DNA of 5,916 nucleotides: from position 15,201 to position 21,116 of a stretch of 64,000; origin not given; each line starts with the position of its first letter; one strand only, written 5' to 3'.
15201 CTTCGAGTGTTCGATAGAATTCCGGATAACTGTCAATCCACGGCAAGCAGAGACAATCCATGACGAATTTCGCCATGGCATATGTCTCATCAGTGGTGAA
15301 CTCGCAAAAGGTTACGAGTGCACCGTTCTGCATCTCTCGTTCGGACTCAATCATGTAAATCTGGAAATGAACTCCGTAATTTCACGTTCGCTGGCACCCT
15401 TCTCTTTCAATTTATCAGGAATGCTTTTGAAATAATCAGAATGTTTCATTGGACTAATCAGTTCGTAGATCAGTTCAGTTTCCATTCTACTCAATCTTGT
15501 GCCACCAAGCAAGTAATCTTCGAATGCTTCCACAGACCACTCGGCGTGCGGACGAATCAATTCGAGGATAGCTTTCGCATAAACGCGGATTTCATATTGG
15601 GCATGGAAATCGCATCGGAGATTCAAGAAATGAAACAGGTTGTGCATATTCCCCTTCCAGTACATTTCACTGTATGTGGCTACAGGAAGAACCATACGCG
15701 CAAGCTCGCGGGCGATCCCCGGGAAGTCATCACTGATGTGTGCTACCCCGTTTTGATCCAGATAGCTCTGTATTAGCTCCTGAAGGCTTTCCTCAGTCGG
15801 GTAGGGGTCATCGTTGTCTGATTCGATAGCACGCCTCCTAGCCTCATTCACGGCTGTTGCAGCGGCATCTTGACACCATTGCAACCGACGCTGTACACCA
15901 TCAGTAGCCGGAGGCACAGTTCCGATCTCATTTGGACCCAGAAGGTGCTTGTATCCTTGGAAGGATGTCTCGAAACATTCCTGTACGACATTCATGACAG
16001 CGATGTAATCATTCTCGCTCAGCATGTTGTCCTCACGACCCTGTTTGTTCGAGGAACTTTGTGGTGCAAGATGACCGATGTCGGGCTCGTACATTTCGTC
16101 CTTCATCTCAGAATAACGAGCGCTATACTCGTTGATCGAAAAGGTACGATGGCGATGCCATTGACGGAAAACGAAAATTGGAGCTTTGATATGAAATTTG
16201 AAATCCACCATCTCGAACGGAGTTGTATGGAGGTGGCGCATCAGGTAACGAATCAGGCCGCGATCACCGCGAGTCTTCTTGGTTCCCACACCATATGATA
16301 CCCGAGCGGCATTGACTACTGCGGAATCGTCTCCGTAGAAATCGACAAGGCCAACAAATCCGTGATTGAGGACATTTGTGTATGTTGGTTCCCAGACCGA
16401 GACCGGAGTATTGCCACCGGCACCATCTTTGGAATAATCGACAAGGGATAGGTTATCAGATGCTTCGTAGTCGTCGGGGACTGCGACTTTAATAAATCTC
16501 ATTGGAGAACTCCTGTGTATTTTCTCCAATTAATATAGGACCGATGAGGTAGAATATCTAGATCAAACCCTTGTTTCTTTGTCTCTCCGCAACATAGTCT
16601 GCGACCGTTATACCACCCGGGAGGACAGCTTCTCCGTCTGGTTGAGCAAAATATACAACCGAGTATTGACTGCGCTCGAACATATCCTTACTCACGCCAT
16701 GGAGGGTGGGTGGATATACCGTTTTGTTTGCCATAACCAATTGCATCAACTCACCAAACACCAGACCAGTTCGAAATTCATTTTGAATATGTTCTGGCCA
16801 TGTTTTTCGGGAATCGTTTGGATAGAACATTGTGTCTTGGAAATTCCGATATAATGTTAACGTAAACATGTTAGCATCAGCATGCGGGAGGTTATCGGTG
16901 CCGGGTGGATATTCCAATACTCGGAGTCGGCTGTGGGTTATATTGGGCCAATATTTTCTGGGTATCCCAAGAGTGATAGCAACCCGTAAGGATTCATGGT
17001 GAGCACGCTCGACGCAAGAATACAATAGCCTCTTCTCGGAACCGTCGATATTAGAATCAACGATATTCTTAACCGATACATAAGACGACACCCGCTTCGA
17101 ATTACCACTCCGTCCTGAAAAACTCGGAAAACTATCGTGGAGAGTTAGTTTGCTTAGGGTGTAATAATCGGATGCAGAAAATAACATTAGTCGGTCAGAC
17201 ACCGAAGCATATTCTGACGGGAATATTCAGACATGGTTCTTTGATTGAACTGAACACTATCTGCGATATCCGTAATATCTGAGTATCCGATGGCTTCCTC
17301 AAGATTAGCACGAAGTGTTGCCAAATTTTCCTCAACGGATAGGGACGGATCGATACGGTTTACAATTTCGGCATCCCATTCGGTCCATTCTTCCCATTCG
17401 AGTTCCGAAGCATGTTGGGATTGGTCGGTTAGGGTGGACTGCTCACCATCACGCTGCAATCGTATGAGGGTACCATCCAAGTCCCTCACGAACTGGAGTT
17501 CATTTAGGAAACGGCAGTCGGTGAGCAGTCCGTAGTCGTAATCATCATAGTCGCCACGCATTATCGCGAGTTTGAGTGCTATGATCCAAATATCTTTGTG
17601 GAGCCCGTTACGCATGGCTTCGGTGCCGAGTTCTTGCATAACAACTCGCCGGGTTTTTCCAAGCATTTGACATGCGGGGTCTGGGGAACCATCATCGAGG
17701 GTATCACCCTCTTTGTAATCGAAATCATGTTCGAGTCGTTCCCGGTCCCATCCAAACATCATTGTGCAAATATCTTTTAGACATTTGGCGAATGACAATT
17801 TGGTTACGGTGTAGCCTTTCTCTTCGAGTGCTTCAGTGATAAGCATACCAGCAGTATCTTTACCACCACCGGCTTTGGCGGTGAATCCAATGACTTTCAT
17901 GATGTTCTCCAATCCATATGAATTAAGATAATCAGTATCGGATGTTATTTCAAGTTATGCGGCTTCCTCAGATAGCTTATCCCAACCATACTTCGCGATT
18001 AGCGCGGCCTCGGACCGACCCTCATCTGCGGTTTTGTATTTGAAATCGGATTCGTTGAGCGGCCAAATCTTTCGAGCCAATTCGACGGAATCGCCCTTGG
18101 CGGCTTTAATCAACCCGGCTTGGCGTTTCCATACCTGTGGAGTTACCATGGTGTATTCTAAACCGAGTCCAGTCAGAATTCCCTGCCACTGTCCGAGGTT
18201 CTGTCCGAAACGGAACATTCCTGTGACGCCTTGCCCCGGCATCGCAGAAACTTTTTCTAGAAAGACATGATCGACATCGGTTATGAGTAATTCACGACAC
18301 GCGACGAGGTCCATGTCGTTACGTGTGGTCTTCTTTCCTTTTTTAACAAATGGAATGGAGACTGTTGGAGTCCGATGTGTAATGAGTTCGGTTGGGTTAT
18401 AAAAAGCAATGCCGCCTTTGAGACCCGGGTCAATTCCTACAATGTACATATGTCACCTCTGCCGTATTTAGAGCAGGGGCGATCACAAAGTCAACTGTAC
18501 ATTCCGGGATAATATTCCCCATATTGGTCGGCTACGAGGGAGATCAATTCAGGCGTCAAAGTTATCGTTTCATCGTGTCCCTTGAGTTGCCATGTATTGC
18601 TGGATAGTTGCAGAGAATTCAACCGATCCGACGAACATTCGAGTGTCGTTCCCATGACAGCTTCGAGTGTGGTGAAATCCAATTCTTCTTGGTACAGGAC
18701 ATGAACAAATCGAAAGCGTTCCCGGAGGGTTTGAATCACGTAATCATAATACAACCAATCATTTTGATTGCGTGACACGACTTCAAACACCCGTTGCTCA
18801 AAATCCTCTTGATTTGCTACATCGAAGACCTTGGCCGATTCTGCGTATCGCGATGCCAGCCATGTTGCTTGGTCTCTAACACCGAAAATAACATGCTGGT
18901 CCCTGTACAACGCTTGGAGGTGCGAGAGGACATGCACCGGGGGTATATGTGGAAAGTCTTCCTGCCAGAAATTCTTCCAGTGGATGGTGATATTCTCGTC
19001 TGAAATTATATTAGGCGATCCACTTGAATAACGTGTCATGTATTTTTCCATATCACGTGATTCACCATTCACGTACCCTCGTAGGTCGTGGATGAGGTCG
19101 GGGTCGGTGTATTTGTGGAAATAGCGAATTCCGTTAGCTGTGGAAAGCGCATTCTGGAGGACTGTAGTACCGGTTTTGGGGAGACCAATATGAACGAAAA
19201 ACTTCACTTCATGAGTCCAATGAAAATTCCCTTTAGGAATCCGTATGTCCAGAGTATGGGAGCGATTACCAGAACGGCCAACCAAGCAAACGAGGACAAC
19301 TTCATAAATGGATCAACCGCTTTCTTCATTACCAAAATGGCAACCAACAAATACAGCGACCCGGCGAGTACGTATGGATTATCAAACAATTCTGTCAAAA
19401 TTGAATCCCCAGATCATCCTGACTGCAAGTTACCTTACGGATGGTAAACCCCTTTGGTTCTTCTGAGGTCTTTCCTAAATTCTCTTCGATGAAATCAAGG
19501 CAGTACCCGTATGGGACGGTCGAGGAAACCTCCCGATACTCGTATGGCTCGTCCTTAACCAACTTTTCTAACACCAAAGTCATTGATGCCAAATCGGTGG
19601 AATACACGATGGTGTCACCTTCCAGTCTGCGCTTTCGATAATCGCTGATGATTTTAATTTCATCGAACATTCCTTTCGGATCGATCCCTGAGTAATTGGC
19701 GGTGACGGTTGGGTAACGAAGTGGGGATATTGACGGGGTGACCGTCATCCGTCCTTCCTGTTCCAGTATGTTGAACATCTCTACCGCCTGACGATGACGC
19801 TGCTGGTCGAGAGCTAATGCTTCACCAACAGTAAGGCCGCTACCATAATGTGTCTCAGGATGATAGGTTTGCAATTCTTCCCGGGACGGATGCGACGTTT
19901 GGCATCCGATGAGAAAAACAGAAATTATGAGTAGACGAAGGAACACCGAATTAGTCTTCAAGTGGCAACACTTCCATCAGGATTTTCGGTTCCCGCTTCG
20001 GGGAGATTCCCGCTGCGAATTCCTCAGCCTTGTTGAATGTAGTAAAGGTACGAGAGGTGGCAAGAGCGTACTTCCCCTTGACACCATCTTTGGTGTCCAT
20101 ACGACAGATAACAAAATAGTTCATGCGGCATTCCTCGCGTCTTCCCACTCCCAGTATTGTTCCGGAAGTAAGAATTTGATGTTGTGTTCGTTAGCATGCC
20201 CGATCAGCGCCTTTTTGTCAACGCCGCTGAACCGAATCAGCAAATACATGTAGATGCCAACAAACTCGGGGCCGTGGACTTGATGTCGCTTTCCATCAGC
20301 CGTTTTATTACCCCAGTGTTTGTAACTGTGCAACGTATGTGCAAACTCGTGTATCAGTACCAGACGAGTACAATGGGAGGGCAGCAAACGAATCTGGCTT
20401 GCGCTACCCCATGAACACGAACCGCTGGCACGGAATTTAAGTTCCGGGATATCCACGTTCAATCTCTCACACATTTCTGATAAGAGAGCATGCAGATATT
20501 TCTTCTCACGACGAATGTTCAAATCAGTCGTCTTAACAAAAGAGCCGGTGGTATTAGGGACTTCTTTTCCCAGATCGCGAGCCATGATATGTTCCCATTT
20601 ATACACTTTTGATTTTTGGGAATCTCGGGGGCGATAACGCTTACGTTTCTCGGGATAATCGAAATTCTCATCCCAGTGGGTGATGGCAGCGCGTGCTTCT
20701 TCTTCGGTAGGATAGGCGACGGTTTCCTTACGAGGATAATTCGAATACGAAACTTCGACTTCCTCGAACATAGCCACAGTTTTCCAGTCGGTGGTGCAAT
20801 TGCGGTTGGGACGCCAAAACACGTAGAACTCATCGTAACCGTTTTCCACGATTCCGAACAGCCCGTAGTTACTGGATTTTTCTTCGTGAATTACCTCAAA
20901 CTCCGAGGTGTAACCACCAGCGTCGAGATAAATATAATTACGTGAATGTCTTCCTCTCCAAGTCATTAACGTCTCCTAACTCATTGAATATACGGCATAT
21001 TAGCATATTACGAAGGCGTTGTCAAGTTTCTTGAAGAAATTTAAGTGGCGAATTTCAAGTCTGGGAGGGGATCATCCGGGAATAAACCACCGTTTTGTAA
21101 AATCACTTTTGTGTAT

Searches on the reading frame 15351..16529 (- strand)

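Call 9: search_protein_families(library=phrogs, proteins=[window:15351-16529:-], max_evalue=0.001)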
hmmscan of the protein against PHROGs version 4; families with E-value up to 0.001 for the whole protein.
window:15351-16529:- (392 aa): 4 families
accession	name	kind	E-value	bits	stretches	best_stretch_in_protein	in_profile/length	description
phrog_85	-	DNA, RNA and nucleotide metabolism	3.3e-58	198.9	1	59-345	373-590/866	thymidylate synthase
phrog_10644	-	DNA, RNA and nucleotide metabolism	7.1e-12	46.7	1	270-328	88-146/160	thymidylate synthase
phrog_28804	-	DNA, RNA and nucleotide metabolism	2.1e-08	35.4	1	272-323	21-72/91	thymidylate synthase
phrog_26005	-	unknown function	7e-05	23.4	1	63-107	16-62/310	-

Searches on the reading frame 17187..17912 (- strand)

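Call 9: search_protein_families(library=phrogs, proteins=[window:17187-17912:-], max_evalue=0.001)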
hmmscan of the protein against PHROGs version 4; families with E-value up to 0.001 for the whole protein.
window:17187-17912:- (241 aa): 1 family
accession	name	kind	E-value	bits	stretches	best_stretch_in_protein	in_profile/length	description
phrog_139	-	other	5.1e-39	135.6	1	2-190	80-250/342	deoxynucleoside monophosphate kinase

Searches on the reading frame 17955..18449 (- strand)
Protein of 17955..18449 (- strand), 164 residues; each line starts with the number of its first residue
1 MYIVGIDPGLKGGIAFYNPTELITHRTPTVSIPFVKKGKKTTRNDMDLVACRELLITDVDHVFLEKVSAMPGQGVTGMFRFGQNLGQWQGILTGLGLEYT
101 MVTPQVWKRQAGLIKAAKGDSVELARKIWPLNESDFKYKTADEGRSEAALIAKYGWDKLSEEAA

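Call 9: search_protein_families(library=phrogs, proteins=[window:17955-18449:-], max_evalue=0.001)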
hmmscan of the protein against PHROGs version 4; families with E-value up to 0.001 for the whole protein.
window:17955-18449:- (164 aa): 2 families
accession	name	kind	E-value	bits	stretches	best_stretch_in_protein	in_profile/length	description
phrog_1770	-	DNA, RNA and nucleotide metabolism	2e-35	123.1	1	1-160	4-152/158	Holliday junction resolvase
phrog_159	-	DNA, RNA and nucleotide metabolism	2.2e-10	41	1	1-160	88-251/330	RuvC-like Holliday junction resolvase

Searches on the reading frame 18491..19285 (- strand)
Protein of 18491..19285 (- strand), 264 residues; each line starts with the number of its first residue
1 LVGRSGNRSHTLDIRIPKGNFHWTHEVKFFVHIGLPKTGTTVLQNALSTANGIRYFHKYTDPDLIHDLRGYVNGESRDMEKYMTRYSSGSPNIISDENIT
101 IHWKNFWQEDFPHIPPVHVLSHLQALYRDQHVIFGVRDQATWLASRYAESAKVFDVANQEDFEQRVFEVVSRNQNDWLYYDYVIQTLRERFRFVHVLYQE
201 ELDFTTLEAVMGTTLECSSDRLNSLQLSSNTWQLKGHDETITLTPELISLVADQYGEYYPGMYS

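Call 55: search_protein_families(library=pfam, proteins=[window:18491-19285:-], max_evalue=0.001)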
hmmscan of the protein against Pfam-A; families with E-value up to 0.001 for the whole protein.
window:18491-19285:- (264 aa): 3 families
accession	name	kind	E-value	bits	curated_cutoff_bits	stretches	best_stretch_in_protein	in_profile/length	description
PF17784.7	Sulfotransfer_4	-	6.6e-05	23.3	22.8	1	32-149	4-110/215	Sulfotransferase domain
PF13469.12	Sulfotransfer_3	-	0.00035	21.3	27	0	33-96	5-72/216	Sulfotransferase family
PF00685.33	Sulfotransfer_1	-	0.00091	19.1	22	0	33-181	7-142/255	Sulfotransferase domain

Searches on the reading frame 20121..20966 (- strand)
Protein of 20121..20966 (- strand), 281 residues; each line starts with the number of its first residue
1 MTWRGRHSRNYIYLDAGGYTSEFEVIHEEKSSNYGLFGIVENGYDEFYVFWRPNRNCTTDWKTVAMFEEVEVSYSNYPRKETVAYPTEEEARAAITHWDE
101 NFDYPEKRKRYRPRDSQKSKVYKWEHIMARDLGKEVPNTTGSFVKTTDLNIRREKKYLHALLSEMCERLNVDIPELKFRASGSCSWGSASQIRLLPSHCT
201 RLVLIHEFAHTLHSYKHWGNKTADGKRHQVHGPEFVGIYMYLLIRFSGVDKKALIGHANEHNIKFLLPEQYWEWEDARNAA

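Call 55: search_protein_families(library=pfam, proteins=[window:20121-20966:-], max_evalue=0.001)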
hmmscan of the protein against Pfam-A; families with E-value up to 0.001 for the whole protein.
window:20121-20966:- (281 aa): 1 family
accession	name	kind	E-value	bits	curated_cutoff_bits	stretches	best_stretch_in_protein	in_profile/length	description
PF01863.23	YgjP-like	-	0.00055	20.4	26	0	146-214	104-180/207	YgjP-like, metallopeptidase domain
